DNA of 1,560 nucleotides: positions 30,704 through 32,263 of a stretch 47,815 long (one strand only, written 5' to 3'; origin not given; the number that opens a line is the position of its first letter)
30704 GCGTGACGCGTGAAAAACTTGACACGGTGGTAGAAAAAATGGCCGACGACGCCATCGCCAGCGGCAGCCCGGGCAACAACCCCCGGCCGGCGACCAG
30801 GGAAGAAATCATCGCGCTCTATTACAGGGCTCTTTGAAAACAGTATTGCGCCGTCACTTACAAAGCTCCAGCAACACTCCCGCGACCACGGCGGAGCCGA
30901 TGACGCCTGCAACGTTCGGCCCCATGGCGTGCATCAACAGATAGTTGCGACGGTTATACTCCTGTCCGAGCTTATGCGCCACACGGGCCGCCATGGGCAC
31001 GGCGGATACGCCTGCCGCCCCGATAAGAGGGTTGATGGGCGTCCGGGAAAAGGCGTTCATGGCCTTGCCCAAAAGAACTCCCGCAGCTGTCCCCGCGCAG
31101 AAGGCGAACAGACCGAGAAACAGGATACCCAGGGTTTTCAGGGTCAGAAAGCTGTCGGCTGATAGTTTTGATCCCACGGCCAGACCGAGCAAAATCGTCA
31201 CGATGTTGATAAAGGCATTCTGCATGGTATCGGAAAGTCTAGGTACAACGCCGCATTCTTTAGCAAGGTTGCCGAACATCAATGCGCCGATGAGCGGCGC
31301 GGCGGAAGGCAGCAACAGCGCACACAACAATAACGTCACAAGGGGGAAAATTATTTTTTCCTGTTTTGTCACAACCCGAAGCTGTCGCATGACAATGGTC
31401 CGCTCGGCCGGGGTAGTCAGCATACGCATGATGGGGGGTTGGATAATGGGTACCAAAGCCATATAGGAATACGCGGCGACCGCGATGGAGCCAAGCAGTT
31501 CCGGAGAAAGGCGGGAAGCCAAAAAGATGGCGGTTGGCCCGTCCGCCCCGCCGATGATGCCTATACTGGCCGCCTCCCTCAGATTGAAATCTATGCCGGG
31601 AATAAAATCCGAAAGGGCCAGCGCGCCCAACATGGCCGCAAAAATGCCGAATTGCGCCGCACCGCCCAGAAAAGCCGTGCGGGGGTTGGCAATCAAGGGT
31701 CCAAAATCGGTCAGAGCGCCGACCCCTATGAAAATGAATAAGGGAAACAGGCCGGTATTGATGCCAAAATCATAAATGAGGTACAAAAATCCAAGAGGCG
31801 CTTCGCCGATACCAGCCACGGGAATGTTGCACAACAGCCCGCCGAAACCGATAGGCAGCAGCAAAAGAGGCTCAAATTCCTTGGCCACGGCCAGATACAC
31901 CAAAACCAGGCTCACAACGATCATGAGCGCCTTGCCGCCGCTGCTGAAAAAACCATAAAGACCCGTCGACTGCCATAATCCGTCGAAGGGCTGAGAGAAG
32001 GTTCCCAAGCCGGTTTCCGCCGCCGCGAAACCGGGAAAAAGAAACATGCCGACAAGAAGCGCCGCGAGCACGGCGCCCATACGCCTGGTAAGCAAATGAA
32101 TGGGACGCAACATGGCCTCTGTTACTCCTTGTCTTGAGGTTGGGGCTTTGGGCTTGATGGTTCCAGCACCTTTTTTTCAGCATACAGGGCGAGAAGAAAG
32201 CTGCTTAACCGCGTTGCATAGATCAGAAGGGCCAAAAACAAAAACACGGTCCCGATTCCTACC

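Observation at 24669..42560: Low-G+C island of about 18 kb: a split Na+-translocating biotin decarboxylase wired to a crotonyl-CoA-to-acetyl-CoA module, two CoA-transferases, a TTT transporter, LysR and its own BirA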

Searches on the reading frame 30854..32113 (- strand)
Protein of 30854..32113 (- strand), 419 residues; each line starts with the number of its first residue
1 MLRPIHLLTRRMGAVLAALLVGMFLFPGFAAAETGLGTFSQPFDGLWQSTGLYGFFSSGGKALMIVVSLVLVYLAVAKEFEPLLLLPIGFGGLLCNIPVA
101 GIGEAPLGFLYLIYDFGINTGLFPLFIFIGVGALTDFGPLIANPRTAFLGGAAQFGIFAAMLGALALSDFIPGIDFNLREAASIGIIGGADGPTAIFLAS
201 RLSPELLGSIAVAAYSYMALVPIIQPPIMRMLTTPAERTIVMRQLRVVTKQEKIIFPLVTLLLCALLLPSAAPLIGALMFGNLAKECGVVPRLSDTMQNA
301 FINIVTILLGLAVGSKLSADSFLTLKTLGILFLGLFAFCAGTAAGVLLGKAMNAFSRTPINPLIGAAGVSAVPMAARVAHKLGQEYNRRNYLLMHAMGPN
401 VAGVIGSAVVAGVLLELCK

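Call 3: search_protein_families(library=pfam, proteins=[window:30854-32113:-])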
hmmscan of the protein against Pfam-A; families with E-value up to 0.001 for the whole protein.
window:30854-32113:- (419 aa): 1 family
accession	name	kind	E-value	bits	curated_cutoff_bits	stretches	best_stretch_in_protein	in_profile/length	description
PF03977.18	OAD_beta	-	9.9e-154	512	31.6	1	61-417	2-348/349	Na+-transporting oxaloacetate decarboxylase beta subunit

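Call 5: search_protein_families(library=ncbifam, proteins=[window:30854-32113:-], max_evalue=0.00001)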
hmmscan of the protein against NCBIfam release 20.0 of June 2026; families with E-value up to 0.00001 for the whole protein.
window:30854-32113:- (419 aa): 5 families
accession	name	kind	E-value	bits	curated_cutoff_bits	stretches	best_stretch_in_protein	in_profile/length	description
TIGR01109.1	Na_pump_decarbB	subfamily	6e-162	538.6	190.6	1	60-413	1-354/354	sodium ion-translocating decarboxylase subunit beta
NF012020.0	PRK15476.1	subfamily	5.7e-151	503.4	820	2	108-416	121-428/433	oxaloacetate decarboxylase subunit beta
NF012021.0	PRK15477.1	subfamily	7.6e-150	499.8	824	2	108-416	121-428/433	oxaloacetate decarboxylase subunit beta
NF012019.0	PRK15475.1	subfamily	1.6e-149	498.7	822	2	108-416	121-428/433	oxaloacetate decarboxylase subunit beta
TIGR03136.1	malonate_biotin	equivalog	2.8e-41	142.1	596.9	1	107-415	91-393/399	Na+-transporting malonate decarboxylase, carboxybiotin decarboxylase subunit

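Call 38: find_homologous_proteins(query=window:30854-32113:-, max_evalue=1e-50)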
Query window:30854-32113:- (419 aa): 8000 proteins with E <= 1e-50 among 8000 candidates; the best 120 are listed.
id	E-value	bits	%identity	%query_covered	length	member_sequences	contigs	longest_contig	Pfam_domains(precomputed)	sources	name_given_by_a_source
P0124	5.5e-260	881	100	100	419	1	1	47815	PF03977.19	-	-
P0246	4.1e-185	634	81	90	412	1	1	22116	PF03977.19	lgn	-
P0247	2.6e-180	618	74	98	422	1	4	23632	PF03977.19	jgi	-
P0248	3.6e-179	614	76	93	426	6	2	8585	PF03977.19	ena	-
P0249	2.7e-178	612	75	95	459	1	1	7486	PF03977.19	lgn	-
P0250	7.3e-178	610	73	98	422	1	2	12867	PF03977.19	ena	-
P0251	1.9e-177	609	72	97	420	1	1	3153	PF03977.19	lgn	-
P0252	2.3e-177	608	73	97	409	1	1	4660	PF03977.19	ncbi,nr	ncbi:MAG: sodium ion-translocating decarboxylase subunit beta [Mailhella sp.]|nr:sodium ion-transloc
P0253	2.6e-176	605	75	91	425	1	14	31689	PF03977.19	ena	-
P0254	1.1e-175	603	75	91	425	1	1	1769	PF03977.19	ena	-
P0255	2.4e-175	602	75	91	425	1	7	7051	PF03977.19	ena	-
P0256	1.9e-174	599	75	91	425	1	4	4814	PF03977.19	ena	-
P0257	3.4e-174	598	74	91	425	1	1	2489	PF03977.19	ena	-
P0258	5.0e-173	594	74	91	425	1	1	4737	PF03977.19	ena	-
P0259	5.3e-173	594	75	90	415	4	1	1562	PF03977.19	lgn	-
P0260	5.9e-173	594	74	92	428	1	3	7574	PF03977.19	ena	-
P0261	1.3e-172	593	74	92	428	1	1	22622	PF03977.19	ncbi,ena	-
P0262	8.6e-172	590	75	92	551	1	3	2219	PF03977.19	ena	-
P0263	1.5e-171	589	75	92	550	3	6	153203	PF03977.19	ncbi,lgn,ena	-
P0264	1.7e-171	589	75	93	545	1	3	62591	PF03977.19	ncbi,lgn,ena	-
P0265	1.8e-171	589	75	92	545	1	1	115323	PF03977.19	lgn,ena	-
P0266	1.8e-171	589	75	92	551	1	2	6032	PF03977.19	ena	-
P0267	2.2e-171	589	77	89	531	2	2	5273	PF03977.19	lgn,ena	-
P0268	3.0e-171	588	75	92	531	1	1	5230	PF03977.19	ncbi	-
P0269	5.1e-171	588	77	89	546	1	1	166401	PF03977.19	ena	-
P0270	5.1e-171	588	75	92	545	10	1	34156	PF03977.19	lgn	-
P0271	1.1e-170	587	75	92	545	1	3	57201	PF03977.19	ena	-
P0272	1.2e-170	586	75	91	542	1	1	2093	PF03977.19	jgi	-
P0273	1.5e-170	586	74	93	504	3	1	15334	PF03977.19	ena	-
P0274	1.7e-170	586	77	89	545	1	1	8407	PF03977.19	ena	-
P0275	2.0e-170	586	77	89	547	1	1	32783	PF03977.19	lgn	-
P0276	2.8e-170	585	75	92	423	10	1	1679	PF03977.19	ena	-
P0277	3.3e-170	585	77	89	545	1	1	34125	PF03977.19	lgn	-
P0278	3.3e-170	585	77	89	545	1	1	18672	PF03977.19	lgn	-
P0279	3.3e-170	585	77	89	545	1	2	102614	PF03977.19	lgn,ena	-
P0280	3.3e-170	585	77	89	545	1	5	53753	PF03977.19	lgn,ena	-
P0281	3.3e-170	585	77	89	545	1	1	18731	PF03977.19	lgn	-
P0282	3.8e-170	585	75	92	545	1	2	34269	PF03977.19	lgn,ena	-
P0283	4.0e-170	585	75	92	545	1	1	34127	PF03977.19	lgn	-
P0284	4.0e-170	585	75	92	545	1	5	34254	PF03977.19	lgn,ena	-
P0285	4.1e-170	585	77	89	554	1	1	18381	PF03977.19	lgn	-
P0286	5.5e-170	584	77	89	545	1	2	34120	PF03977.19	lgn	-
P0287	5.5e-170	584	77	89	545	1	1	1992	PF03977.19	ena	-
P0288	5.7e-170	584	75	92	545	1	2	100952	PF03977.19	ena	-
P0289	6.4e-170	584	75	92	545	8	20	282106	PF03977.19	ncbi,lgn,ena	-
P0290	6.7e-170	584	75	92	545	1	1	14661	PF03977.19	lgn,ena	-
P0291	6.7e-170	584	75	92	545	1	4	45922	PF03977.19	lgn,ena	-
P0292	6.7e-170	584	75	92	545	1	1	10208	PF03977.19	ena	-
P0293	6.7e-170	584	75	92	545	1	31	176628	PF03977.19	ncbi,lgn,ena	-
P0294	7.2e-170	584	75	92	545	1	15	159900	PF03977.19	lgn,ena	-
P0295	7.6e-170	584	77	89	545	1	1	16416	PF03977.19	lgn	-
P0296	7.7e-170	584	76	89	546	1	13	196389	PF03977.19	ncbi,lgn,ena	-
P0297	7.7e-170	584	76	89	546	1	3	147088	PF03977.19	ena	-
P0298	7.7e-170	584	76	89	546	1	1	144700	PF03977.19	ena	-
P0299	7.9e-170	584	76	89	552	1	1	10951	PF03977.19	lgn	-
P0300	9.1e-170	583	75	92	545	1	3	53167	PF03977.19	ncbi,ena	-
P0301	9.4e-170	583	75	92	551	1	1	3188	PF03977.19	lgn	-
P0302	1.1e-169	583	74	93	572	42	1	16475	PF03977.19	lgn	-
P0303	1.2e-169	583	77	89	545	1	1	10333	PF03977.19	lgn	-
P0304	1.2e-169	583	77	89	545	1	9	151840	PF03977.19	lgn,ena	-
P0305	1.4e-169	583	75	92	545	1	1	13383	PF03977.19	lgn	-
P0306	1.6e-169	583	77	89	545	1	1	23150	PF03977.19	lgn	-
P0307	1.7e-169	583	77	89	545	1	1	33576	PF03977.19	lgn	-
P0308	2.0e-169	582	77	89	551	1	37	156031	PF03977.19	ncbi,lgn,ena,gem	-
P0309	2.6e-169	582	76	89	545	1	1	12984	PF03977.19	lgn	-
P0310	4.3e-169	581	76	89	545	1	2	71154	PF03977.19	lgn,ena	-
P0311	5.3e-169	581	76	89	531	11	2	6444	PF03977.19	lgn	-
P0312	5.7e-169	581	76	89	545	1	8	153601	PF03977.19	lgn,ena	-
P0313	1.4e-168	579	76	89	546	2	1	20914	PF03977.19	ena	-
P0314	2.0e-168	579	76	89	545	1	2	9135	PF03977.19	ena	-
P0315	2.9e-167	575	72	91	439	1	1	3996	PF03977.19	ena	-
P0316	3.3e-167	575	74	89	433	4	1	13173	PF03977.19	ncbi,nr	ncbi:MAG: sodium ion-translocating decarboxylase subunit beta [bacterium]|nr:sodium ion-translocatin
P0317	6.3e-167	574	71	93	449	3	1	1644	PF03977.19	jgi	-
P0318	1.7e-166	573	72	93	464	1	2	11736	PF03977.19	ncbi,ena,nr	ncbi:sodium ion-translocating decarboxylase subunit beta [bacterium]|nr:sodium ion-translocating dec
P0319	3.9e-166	571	73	90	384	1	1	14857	PF03977.19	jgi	jgi:oxaloacetate decarboxylase beta subunit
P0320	2.1e-165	569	71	93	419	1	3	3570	PF03977.19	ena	-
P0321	4.0e-165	568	72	91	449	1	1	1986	PF03977.19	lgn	-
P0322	1.6e-164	566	73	91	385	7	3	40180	PF03977.19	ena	-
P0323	2.9e-164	565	71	91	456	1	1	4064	PF03977.19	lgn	-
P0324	6.5e-164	564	70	91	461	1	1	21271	PF03977.19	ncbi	-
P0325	1.5e-163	563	73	89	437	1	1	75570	PF03977.19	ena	-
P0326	3.0e-163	562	68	89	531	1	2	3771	PF03977.19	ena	-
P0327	4.0e-163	562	74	90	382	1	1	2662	PF03977.19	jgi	jgi:sodium ion-translocating decarboxylase beta subunit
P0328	5.7e-163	561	73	90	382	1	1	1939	PF03977.19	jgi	jgi:sodium ion-translocating decarboxylase beta subunit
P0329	9.4e-163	560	72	90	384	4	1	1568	PF03977.19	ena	-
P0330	1.2e-162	560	71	90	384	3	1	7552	PF03977.19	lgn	-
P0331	1.6e-162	560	73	90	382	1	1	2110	PF03977.19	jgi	jgi:sodium ion-translocating decarboxylase beta subunit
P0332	3.1e-162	559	71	94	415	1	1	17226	PF03977.19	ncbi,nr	ncbi:MAG: sodium ion-translocating decarboxylase subunit beta [Mailhella sp.]|nr:sodium ion-transloc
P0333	7.4e-162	557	71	90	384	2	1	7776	PF03977.19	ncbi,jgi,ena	ncbi:MAG: sodium ion-translocating decarboxylase subunit beta [Kiritimatiellales bacterium]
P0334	8.3e-162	557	72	91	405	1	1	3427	PF03977.19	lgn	-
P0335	8.4e-162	557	73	89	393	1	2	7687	PF03977.19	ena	-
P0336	1.3e-161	557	66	93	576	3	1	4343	PF03977.19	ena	-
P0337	1.5e-161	556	68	89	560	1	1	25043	PF03977.19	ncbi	-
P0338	2.0e-161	556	68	89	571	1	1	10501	PF03977.19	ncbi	-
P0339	2.1e-161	556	-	-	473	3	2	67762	PF03977.19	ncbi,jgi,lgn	jgi:sodium ion-translocating decarboxylase beta subunit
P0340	3.3e-161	555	77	84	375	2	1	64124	PF03977.19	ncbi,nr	ncbi:MAG: sodium ion-translocating decarboxylase subunit beta [bacterium]|nr:sodium ion-translocatin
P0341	4.4e-161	555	70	91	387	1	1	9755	PF03977.19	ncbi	-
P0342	4.7e-161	555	71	92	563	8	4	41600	PF03977.19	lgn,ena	-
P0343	5.3e-161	555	74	88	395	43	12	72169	PF03977.19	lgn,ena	-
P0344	6.2e-161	554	74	89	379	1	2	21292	PF03977.19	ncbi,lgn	-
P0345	7.8e-161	554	73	90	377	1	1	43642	PF03977.19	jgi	jgi:oxaloacetate decarboxylase beta subunit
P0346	1.2e-160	553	72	91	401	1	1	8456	PF03977.19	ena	-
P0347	1.2e-160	553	73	90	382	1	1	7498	PF03977.19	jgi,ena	-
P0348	1.3e-160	553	70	91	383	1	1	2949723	PF03977.19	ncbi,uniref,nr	ncbi:sodium ion-translocating decarboxylase subunit beta [Kiritimatiella glycovorans]|uniref:Oxaloac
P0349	1.5e-160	553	72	91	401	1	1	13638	PF03977.19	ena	-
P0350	1.6e-160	553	72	91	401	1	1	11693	PF03977.19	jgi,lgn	-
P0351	1.6e-160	553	72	90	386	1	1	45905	PF03977.19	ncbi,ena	-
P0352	1.6e-160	553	72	91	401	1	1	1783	PF03977.19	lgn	-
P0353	2.3e-160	552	72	91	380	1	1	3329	PF03977.19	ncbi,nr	ncbi:sodium ion-translocating decarboxylase subunit beta [bacterium]|nr:sodium ion-translocating dec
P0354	2.4e-160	552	72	91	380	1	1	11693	PF03977.19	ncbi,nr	ncbi:MAG: sodium ion-translocating decarboxylase subunit beta [Candidatus Riflebacteria bacterium]|n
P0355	2.6e-160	552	68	93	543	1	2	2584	PF03977.19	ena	-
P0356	3.0e-160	552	72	91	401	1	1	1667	PF03977.19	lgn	-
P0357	3.1e-160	552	72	91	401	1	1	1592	PF03977.19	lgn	-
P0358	3.2e-160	552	72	91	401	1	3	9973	PF03977.19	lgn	-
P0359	3.4e-160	552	78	83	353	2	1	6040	PF03977.19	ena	-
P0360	3.5e-160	552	72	91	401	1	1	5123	PF03977.19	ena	-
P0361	4.1e-160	552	72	91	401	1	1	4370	PF03977.19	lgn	-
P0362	5.3e-160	551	72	91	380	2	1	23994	PF03977.19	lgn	-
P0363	5.4e-160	551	72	90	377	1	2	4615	PF03977.19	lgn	-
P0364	5.8e-160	551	72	91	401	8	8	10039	PF03977.19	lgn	-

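Call 39: find_encoding_contigs(protein=P0247, flank=10000, max_places=2)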
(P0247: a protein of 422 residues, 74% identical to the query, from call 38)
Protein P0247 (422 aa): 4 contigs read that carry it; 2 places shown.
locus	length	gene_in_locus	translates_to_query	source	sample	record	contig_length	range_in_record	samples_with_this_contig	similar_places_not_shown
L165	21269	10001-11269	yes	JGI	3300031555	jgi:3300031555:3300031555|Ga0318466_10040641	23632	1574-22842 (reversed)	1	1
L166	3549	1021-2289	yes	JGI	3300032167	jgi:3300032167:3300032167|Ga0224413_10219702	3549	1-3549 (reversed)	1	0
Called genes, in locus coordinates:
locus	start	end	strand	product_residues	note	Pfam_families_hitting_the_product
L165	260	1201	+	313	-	PF03401:TctC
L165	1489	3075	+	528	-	PF03255:ACCA (faint), PF01039:Carboxyl_trans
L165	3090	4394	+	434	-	PF02550:AcetylCoA_hydro (weak), PF13336:AcetylCoA_hyd_C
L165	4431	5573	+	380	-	PF02771:Acyl-CoA_dh_N, PF02770:Acyl-CoA_dh_M, PF00441:Acyl-CoA_dh_1, PF08028:Acyl-CoA_dh_2, PF22924:ACOX_C_alpha1 (weak)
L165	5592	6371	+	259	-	PF01012:ETF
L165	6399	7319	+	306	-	PF01012:ETF, PF00766:ETF_alpha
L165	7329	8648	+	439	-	PF00890:FAD_binding_2, PF01266:DAO, PF01494:FAD_binding_3, PF01946:Thi4, PF03486:HI0933_like, PF12831:FAD_oxidored, PF13450:NAD_binding_8, PF26311:ETF-QO_FixC_C, +5 more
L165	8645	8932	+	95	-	PF12838:Fer4_7 (faint), PF12837:Fer4_6 (faint), PF13187:Fer4_9 (weak)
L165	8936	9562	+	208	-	PF23023:Anti-Pycsar_Apyc1 (weak), PF00753:Lactamase_B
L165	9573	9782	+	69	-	PF00364:Biotin_lipoyl, PF25917:BSH_RND (weak), PF25919:BSH_CusB (faint), PF25973:BSH_CzcB (faint), PF25984:BSH_YknX (faint), PF25997:BSH_YhbJ (weak)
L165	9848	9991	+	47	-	PF04277:OAD_gamma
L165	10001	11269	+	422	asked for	PF03977:OAD_beta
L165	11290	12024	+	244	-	PF03099:BPL_LplA_LipB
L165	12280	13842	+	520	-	PF01039:Carboxyl_trans, PF03255:ACCA (faint)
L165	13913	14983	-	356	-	PF02615:Ldh_2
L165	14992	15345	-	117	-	PF00190:Cupin_1 (weak), PF06339:Ectoine_synth (weak), PF07883:Cupin_2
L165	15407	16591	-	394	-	PF04295:GD_AH_second, PF20629:GD_AH_C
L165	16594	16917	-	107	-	PF08666:SAF (weak)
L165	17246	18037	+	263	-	PF13462:Thioredoxin_4, PF01323:DSBA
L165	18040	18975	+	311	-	PF06574:FAD_syn, PF01687:Flavokinase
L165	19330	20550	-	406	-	PF09825:BPL_N (weak)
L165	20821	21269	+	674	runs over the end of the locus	?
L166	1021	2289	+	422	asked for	PF03977:OAD_beta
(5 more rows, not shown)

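Call 40: find_encoding_contigs(protein=P0332, flank=10000, max_places=2)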
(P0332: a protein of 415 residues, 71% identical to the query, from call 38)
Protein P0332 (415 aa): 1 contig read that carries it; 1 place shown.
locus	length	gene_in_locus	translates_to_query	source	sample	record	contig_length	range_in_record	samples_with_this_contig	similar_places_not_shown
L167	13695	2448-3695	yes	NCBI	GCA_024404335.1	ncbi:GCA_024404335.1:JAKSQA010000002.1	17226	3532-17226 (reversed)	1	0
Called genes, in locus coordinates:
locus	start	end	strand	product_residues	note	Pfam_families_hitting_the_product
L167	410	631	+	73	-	PF04277:OAD_gamma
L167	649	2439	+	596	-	PF02436:PYC_OADA, PF00364:Biotin_lipoyl, PF25919:BSH_CusB (faint), PF25973:BSH_CzcB (faint)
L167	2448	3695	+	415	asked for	PF03977:OAD_beta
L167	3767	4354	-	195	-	PF18335:SH3_13, PF13538:UvrD_C_2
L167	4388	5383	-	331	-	PF07787:TMEM43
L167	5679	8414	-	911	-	PF00403:HMA (weak), PF00122:E1-E2_ATPase, PF00702:Hydrolase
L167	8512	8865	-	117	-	PF12840:HTH_20 (weak), PF01022:HTH_5, PF12802:MarR_2 (weak)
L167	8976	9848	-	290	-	PF00892:EamA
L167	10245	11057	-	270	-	PF08543:Phos_pyr_kin, PF00294:PfkB (faint)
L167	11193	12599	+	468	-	PF00392:GntR, PF00155:Aminotran_1_2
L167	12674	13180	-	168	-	PF00583:Acetyltransf_1, PF13673:Acetyltransf_10 (weak), PF13508:Acetyltransf_7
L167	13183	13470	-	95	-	PF08681:TacA1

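Call 41: find_encoding_contigs(protein=P0253, flank=10000, max_places=2)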
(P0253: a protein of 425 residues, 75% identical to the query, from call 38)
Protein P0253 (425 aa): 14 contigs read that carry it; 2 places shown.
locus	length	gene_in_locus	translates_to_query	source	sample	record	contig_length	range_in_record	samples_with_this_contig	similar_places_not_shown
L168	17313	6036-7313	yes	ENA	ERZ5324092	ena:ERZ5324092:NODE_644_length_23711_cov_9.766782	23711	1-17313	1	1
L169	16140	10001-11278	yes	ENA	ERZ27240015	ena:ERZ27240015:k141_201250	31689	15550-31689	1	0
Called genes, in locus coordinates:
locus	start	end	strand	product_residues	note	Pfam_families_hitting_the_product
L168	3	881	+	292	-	?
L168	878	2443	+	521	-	PF04223:CitF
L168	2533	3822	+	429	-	PF07158:MatC_N, PF03600:CitMHS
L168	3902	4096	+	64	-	PF04277:OAD_gamma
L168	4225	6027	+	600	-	PF02436:PYC_OADA, PF00364:Biotin_lipoyl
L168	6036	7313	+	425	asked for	PF03977:OAD_beta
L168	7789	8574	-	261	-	-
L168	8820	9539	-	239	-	PF00005:ABC_tran, PF13304:AAA_21 (faint)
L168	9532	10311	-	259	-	PF00005:ABC_tran, PF13304:AAA_21 (faint), PF12399:BCA_ABC_TP_C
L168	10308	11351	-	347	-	PF02653:BPD_transp_2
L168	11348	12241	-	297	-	PF02653:BPD_transp_2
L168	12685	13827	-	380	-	PF13433:Peripla_BP_5, PF13458:Peripla_BP_6, PF01094:ANF_receptor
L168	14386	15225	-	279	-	PF00892:EamA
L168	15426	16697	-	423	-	PF04055:Radical_SAM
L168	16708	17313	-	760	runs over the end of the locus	PF19312:NtrY_N, PF00672:HAMP, PF00989:PAS (weak), PF08448:PAS_4, PF00512:HisKA, PF02518:HATPase_c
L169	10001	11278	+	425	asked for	PF03977:OAD_beta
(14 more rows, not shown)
